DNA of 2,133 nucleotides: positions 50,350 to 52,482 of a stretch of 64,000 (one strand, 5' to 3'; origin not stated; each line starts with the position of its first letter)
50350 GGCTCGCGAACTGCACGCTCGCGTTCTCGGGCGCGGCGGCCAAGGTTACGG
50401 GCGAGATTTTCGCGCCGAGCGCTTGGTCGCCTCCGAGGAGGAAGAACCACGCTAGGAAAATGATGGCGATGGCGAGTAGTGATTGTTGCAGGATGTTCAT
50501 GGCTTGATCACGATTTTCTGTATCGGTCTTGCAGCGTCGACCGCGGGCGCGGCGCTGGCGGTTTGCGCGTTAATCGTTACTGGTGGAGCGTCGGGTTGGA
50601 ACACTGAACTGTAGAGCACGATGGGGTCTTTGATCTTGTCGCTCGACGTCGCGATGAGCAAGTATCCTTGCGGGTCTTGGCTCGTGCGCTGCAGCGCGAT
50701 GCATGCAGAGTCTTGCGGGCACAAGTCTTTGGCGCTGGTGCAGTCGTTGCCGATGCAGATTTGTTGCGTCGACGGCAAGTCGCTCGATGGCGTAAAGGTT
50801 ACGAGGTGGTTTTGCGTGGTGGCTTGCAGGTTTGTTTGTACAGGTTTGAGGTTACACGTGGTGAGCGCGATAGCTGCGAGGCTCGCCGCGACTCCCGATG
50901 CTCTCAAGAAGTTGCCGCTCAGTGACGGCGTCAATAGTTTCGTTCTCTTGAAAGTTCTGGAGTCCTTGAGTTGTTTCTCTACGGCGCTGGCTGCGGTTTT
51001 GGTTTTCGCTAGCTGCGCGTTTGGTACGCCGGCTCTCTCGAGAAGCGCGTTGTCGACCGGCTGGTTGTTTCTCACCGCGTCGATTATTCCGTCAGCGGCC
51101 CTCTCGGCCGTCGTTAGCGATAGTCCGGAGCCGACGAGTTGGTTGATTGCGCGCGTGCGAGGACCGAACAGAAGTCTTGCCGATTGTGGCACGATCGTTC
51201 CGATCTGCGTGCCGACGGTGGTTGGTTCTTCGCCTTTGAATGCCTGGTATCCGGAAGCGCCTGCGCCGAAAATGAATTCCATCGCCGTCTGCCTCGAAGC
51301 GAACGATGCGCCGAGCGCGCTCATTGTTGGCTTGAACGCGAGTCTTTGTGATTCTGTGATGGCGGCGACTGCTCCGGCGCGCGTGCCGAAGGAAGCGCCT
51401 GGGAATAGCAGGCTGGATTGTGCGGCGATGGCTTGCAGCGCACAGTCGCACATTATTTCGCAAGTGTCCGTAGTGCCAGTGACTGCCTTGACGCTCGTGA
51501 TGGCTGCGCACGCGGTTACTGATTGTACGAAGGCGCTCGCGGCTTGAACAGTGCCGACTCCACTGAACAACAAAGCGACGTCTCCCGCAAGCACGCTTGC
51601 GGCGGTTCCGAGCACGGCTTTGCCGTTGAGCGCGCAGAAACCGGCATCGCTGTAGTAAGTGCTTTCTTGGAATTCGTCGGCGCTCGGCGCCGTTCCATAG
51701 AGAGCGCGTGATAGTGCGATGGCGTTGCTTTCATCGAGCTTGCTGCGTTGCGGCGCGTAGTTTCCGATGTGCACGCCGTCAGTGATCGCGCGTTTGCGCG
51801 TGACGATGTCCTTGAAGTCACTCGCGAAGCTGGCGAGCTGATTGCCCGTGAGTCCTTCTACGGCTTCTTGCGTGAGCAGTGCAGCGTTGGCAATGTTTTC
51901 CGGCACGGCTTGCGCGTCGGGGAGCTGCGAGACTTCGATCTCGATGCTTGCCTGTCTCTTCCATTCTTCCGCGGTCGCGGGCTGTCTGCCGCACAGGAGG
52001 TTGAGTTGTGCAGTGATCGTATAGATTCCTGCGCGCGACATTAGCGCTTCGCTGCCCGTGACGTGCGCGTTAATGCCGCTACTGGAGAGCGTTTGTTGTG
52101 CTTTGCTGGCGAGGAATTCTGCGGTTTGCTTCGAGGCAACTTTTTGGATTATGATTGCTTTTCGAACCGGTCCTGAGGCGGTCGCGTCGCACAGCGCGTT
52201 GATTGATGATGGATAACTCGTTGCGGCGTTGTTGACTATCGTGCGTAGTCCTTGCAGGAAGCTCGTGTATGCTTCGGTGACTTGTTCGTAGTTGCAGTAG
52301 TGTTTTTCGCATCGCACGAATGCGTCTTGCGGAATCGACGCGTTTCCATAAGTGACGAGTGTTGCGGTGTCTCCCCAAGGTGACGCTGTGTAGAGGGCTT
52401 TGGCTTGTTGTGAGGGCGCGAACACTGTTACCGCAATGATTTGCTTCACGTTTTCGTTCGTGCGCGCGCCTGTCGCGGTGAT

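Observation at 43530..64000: A co-directional array of more than 20 kb: two tandem giant surface proteins, an anchored small protein, DUF424, eight tiny polytopic membrane proteins, then ppsA and a ParB-like gene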

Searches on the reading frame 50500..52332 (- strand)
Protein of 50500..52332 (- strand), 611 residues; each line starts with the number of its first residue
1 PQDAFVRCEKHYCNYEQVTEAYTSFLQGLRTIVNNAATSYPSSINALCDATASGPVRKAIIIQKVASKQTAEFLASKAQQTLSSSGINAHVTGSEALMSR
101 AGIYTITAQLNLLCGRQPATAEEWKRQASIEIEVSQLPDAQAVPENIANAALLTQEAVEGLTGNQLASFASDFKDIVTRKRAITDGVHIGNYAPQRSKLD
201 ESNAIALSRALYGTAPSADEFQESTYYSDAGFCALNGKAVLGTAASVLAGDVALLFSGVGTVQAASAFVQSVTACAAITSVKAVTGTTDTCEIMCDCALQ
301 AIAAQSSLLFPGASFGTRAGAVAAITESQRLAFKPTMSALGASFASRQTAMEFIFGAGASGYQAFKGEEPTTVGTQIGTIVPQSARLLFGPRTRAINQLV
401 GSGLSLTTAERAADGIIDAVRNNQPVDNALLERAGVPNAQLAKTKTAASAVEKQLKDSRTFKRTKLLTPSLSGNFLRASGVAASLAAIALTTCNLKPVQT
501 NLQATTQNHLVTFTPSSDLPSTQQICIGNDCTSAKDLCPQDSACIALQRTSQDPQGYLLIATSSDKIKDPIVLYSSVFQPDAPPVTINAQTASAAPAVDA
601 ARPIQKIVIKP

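Call 96: predict_structure(alignment_id=A4)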
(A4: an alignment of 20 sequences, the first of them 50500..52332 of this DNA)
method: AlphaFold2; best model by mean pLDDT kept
length: 611 residues; sequences in the alignment: 20
mean_pLDDT: 71.3   pTM: 0.59
mean pLDDT of the five models: 71.3, 68.9, 68.4, 67.5, 65.9
residues with pLDDT >= 90: 81; 70-90: 323; 50-70: 93; < 50: 114
segments of 3 or more residues with pLDDT < 50: 1-7, 314-320, 322-324, 326-389, 459-474, 588-602
pLDDT, mean of each block of 10 residues (from residue 1): 42 71 84 86 84 79 70 82 84 64 84 79 86 80 77 83 89 68 70 92 93 86 94 89 72 54 69 76 77 87 73 50 48 34 28 27 26 24 33 76 80 83 85 85 82 67 35 49 69 92 90 89 92 86 85 82 86 87 62 37 55 48
secondary structure, 60 per line:
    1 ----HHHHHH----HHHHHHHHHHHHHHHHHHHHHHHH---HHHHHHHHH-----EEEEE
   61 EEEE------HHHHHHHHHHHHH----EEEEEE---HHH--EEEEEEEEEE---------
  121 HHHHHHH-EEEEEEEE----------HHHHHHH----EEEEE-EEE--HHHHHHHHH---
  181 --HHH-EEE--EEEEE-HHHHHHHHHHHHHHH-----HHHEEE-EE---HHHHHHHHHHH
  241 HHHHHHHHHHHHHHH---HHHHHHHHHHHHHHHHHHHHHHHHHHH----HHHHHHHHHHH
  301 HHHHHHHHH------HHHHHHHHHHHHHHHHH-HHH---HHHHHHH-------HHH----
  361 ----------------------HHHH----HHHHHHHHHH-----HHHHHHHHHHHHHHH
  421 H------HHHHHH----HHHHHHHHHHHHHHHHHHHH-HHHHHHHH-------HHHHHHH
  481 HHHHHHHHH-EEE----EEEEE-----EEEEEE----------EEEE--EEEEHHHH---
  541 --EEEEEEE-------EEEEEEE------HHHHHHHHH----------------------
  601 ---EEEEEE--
elements in order: H5-10 H15-38 H42-50 E56-64 H71-83 E88-93 E102-111 H121-127 E129-136 H147-153 E158-162 E164-166 H169-177 E187-189 E192-196 H198-212 E221-223 H230-255 H259-285 H290-309 H316-332 H340-346 H383-386 H391-400 H406-421 H428-433 H438-457 H459-466 H474-489 E491-493 E498-502 E508-513 E524-527 E530-533 H534-537 E543-549 E557-563 H570-578 E604-609

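Call 99: fold_search(model_id=the predicted structure, library=pdb)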
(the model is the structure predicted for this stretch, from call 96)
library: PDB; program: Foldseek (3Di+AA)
matches with E <= 10: 100; with E <= 0.001: 0
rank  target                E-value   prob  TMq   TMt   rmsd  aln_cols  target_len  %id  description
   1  9fmt_F                3.7e-01  0.47  0.07  0.07   4.6        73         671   18  Cryo-EM structure of the BcsB hexameric crown from the E. coli cellulose secretion macrocomplex (released 2024-10-16)
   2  9fmt_E                5.8e-01  0.38  0.07  0.07   4.5        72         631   18  Cryo-EM structure of the BcsB hexameric crown from the E. coli cellulose secretion macrocomplex (released 2024-10-16)
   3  7l2z_D                7.4e-01  0.35  0.08  0.07   3.9        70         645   17  Bacterial cellulose synthase BcsB hexamer (released 2021-03-24)
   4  5cwp                  7.4e-01  0.09  0.09  0.16  18.8       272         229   10  Crystal structure of de novo designed helical repeat protein DHR79 (released 2015-12-16)
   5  6w2r_C                8.1e-01  0.06  0.09  0.16  20.7       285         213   10  Junction 19, DHR54-DHR79 (released 2020-04-15)
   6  8glt_0                9.0e-01  0.07  0.09  0.14  22.1       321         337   15  Backbone model of de novo-designed chlorophyll-binding nanocage O32-15 (released 2024-03-27)
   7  9fmt_D                9.4e-01  0.30  0.07  0.07   4.5        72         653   18  Cryo-EM structure of the BcsB hexameric crown from the E. coli cellulose secretion macrocomplex (released 2024-10-16)
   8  9fmt_C                9.4e-01  0.10  0.07  0.07  25.0       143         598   10  Cryo-EM structure of the BcsB hexameric crown from the E. coli cellulose secretion macrocomplex (released 2024-10-16)
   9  8r5s_G                9.4e-01  0.09  0.09  0.20  24.7       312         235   13  t113 - De-novo designed soluble homotetramer (released 2024-11-27)
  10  5cwi                  9.9e-01  0.11  0.11  0.22  17.3       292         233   12  Crystal structure of de novo designed helical repeat protein DHR18 (released 2015-12-16)
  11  8evm_C                1.0e+00  0.11  0.10  0.21  19.3       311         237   14  De novo design of chlorophyll special pair containing protein assemblies (released 2024-05-15)
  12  6w2r_B                1.0e+00  0.05  0.08  0.15  19.5       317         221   10  Junction 19, DHR54-DHR79 (released 2020-04-15)
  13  8r5s_E                1.1e+00  0.06  0.08  0.17  24.1       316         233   12  t113 - De-novo designed soluble homotetramer (released 2024-11-27)
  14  8r5s_A                1.1e+00  0.06  0.09  0.16  24.4       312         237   13  t113 - De-novo designed soluble homotetramer (released 2024-11-27)
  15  9b8i                  1.2e+00  0.20  0.08  0.07   5.5        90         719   16  Cryo-EM structure of the E. coli cellulose synthase BcsB-BcsC fusion protein (released 2025-02-19)
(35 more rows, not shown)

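Call 117: fold_search(model_id=the predicted structure, library=viral)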
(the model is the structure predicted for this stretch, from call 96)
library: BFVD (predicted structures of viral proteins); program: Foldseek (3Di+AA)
matches with E <= 10: 163; with E <= 0.001: 0
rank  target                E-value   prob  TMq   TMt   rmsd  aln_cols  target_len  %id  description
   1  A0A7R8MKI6            4.4e-01  0.60  0.10  0.34   5.4        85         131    7  Uncharacterized protein [Klebsiella phage vB_KvM-Eowyn]
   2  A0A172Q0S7            5.3e-01  0.11  0.08  0.18  33.2       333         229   13  PspA/IM30 family protein [Acinetobacter phage vB_AbaM_ME3]
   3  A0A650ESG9            6.1e-01  0.08  0.09  0.12  22.4       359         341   12  (no name in the UniProt tables at hand)
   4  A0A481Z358            7.1e-01  0.21  0.09  0.24  16.2       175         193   11  Transcription initiation factor IIB [Pithovirus LCPAC101]
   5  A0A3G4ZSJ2            8.7e-01  0.04  0.07  0.09  20.0       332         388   11  Uncharacterized protein [Edafosvirus sp.]
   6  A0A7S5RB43            9.1e-01  0.14  0.08  0.07  19.5       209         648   10  (no name in the UniProt tables at hand)
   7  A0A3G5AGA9            1.1e+00  0.13  0.08  0.19  16.9       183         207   11  Uncharacterized protein [Solumvirus sp.]
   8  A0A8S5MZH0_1          1.1e+00  0.04  0.11  0.09  22.2       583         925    8  Minor tail protein [Siphoviridae sp. ctoMB99]
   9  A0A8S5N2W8            1.1e+00  0.02  0.08  0.08  44.5       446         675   12  Chromosome partition protein [Siphoviridae sp. ctv0N24]
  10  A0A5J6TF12            1.2e+00  0.12  0.10  0.18  19.8       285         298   12  Helix-turn-helix DNA binding domain protein [Mycobacterium phage MalagasyRose]
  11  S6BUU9                1.2e+00  0.04  0.08  0.10  21.6       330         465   14  Putative tail lysin [Bacillus phage phiNIT1]
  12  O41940                1.4e+00  0.14  0.09  0.09   9.2       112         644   15  21 protein [Murid herpesvirus 4]
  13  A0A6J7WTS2            1.4e+00  0.03  0.06  0.07  26.3       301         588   12  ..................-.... domain-containing protein [uncultured Caudovirales phage]
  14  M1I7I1                1.5e+00  0.04  0.08  0.07  25.7       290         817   15  (no name in the UniProt tables at hand)
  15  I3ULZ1                1.5e+00  0.03  0.07  0.14  25.7       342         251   12  Uncharacterized protein (Fragment) [Synechococcus phage S-CBP3]
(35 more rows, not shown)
